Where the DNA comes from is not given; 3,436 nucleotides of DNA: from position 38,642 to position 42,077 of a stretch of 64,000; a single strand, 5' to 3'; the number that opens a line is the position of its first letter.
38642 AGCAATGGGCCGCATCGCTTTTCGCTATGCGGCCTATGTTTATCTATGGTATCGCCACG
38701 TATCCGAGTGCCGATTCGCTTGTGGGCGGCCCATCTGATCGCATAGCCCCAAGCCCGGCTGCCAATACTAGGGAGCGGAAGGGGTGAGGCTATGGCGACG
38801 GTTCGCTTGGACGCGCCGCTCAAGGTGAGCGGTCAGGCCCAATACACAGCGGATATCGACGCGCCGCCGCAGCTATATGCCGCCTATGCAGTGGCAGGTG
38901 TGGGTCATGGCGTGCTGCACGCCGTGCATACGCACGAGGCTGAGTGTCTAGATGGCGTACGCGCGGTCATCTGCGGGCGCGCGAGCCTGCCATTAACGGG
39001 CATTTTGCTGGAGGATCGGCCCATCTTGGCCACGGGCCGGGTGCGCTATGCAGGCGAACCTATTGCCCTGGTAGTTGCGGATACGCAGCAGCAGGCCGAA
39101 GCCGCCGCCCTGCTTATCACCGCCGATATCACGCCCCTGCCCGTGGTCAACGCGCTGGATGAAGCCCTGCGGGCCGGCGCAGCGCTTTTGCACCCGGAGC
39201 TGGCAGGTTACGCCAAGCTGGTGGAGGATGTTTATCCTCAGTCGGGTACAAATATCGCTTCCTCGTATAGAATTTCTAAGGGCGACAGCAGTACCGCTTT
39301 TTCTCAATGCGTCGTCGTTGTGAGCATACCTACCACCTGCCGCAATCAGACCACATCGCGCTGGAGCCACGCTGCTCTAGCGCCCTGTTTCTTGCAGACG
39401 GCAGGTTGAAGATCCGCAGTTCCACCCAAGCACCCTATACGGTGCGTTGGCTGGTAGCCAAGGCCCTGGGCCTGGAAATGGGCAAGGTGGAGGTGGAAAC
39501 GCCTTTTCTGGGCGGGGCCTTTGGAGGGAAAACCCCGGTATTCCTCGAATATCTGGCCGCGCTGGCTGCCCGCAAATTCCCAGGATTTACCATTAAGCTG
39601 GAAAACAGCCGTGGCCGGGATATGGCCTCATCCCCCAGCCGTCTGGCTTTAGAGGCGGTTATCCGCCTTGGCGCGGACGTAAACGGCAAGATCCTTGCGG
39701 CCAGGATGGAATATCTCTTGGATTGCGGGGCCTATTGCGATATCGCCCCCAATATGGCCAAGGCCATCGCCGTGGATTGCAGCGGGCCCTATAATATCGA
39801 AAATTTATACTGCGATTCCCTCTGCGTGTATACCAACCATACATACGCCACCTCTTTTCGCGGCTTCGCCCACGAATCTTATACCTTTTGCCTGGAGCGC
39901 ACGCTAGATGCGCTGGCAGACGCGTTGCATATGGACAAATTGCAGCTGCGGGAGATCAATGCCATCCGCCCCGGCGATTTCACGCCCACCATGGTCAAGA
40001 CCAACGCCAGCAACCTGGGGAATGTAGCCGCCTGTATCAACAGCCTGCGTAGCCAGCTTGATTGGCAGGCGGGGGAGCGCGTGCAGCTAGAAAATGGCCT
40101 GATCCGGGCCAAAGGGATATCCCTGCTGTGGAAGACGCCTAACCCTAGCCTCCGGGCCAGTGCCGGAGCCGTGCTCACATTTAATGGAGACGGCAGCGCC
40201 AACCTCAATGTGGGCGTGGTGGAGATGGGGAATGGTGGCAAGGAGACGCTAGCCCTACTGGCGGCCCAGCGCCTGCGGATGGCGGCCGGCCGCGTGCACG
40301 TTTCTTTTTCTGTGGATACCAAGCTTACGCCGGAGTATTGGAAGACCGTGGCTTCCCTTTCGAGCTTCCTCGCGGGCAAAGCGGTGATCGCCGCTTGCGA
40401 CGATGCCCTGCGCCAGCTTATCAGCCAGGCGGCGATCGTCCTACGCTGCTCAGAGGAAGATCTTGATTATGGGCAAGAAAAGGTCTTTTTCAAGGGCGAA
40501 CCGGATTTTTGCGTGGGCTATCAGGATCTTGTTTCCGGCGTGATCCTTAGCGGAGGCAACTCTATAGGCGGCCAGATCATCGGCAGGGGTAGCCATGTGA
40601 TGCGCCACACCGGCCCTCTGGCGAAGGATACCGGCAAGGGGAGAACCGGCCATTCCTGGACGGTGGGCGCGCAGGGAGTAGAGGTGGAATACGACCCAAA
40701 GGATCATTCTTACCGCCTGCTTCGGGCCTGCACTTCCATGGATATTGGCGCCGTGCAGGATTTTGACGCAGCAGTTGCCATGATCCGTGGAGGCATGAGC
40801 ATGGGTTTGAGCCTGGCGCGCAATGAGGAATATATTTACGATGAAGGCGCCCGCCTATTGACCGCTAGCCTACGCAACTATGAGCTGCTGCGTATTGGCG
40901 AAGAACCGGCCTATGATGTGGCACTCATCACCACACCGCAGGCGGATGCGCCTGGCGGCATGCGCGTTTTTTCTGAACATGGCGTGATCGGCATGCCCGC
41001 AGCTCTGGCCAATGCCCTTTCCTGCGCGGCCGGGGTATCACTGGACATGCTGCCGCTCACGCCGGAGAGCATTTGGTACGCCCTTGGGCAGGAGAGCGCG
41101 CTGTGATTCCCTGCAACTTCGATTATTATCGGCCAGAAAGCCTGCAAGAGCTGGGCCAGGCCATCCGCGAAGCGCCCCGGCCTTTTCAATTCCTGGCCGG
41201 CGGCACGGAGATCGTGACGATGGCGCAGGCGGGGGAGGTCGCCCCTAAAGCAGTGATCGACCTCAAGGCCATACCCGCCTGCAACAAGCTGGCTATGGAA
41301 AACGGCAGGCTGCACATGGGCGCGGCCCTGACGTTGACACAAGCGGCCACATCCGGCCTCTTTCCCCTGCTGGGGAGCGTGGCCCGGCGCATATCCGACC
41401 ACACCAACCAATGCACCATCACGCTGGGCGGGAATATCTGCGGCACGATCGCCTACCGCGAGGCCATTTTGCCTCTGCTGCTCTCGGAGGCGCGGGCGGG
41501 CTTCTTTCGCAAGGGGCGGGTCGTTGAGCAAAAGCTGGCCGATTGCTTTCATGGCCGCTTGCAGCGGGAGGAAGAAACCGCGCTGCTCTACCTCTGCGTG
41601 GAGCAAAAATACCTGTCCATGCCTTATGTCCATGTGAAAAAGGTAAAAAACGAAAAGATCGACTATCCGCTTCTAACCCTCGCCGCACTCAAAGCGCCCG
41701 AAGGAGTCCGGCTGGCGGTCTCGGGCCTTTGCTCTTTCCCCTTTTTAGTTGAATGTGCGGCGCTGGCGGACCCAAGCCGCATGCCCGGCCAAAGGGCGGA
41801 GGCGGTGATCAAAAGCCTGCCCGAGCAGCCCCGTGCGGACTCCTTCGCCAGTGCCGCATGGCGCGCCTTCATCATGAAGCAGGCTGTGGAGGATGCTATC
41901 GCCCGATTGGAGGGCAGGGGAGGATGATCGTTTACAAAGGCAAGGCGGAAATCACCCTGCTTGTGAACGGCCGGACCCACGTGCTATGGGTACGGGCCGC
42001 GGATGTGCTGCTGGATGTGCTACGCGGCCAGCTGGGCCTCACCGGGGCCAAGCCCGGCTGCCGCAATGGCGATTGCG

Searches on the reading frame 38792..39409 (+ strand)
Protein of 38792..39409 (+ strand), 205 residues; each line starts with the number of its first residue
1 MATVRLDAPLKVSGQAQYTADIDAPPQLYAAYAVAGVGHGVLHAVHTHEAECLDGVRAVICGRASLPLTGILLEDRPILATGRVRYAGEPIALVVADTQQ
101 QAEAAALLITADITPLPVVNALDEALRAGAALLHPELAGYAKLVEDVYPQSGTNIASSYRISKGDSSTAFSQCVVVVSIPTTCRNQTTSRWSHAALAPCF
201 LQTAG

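Call 45: search_protein_families(library=pfam, proteins=[window:38792-39409:+], max_evalue=0.0001)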
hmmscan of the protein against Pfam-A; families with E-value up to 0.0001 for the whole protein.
window:38792-39409:+ (205 aa): 1 family
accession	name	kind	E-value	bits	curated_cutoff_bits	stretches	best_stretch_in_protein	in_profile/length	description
PF01315.27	Ald_Xan_dh_C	-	3.7e-18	66.3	31.3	1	13-114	1-107/110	Aldehyde oxidase and xanthine dehydrogenase, a/b hammerhead domain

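Call 71: find_encoding_contigs(protein=window:38792-39409:+, flank=5000, max_places=5)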
Protein window:38792-39409:+ (205 aa): 4 contigs read that carry it; 2 places shown.
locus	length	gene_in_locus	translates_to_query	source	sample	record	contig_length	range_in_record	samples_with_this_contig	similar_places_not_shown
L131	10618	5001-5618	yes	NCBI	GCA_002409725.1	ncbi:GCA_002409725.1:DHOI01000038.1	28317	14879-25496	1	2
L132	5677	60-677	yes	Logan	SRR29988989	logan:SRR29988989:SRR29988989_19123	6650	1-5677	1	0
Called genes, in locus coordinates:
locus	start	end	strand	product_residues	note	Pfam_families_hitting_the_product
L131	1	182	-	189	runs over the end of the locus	-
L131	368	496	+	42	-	-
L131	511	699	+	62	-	PF00037:Fer4 (faint), PF13459:Fer4_15, PF13370:Fer4_13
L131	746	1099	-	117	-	PF01638:HxlR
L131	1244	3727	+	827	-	PF00403:HMA, PF00122:E1-E2_ATPase, PF00702:Hydrolase, PF08282:Hydrolase_3 (faint)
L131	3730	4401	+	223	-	-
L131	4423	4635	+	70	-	PF00403:HMA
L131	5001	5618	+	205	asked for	PF01315:Ald_Xan_dh_C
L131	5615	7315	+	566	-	PF02738:MoCoBD_1, PF20256:MoCoBD_2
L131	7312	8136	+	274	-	PF00941:FAD_binding_5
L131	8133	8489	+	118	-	PF00111:Fer2 (weak), PF01799:Fer2_2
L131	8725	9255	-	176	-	PF02482:Ribosomal_S30AE, PF16321:Ribosom_S30AE_C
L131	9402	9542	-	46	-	PF12669:FeoB_associated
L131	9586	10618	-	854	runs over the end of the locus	PF04023:FeoA, PF01926:MMR_HSR1, PF02421:FeoB_N, PF17910:FeoB_Cyto, PF07670:Gate, PF07664:FeoB_C, PF07670:Gate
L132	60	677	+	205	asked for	PF01315:Ald_Xan_dh_C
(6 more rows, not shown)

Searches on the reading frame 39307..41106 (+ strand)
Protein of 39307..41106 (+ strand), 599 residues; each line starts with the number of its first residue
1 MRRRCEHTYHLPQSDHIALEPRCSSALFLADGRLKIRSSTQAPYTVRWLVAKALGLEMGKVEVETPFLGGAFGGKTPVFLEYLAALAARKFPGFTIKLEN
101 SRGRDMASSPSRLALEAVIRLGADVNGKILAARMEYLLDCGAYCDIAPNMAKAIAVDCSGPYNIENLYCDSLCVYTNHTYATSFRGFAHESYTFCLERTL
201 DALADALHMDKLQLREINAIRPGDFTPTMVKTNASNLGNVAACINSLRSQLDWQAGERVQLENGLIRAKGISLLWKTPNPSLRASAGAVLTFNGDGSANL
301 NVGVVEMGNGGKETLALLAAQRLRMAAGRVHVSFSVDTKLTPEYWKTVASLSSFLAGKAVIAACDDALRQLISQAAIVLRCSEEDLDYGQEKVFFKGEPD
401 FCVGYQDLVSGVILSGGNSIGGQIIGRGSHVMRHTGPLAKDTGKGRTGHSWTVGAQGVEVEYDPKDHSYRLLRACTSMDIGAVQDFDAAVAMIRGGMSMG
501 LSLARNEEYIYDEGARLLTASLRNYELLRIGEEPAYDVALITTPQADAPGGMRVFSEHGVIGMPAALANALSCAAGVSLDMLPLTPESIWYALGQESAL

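Call 45: search_protein_families(library=pfam, proteins=[window:39307-41106:+], max_evalue=0.0001)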
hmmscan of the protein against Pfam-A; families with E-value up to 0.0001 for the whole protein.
window:39307-41106:+ (599 aa): 2 families
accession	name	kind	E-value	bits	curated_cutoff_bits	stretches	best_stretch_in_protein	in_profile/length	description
PF02738.23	MoCoBD_1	-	6.2e-62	209.3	27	1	5-219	29-244/244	Molybdopterin cofactor-binding domain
PF20256.3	MoCoBD_2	-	1.5e-48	166.2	27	1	249-532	4-281/283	Molybdopterin cofactor-binding domain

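Call 70: find_encoding_contigs(protein=window:39307-41106:+, flank=6000, max_places=5)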
Protein window:39307-41106:+ (599 aa): no gene with exactly this product is on record in the collection.

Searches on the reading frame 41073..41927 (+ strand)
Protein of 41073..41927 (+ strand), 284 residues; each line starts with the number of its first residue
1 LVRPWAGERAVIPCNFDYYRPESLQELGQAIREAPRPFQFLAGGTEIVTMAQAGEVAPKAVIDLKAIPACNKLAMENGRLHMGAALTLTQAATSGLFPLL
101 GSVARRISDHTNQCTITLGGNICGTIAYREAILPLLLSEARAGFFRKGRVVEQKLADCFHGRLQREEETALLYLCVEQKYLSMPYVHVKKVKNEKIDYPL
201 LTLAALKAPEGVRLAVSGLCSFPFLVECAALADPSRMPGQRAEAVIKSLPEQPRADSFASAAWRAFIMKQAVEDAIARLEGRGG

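Call 45: search_protein_families(library=pfam, proteins=[window:41073-41927:+], max_evalue=0.0001)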
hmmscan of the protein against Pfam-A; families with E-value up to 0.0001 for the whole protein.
window:41073-41927:+ (284 aa): 1 family
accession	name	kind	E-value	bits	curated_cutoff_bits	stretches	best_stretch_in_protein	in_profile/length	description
PF00941.27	FAD_binding_5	-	1.5e-21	77.4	27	1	15-163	2-152/170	FAD binding domain in molybdopterin dehydrogenase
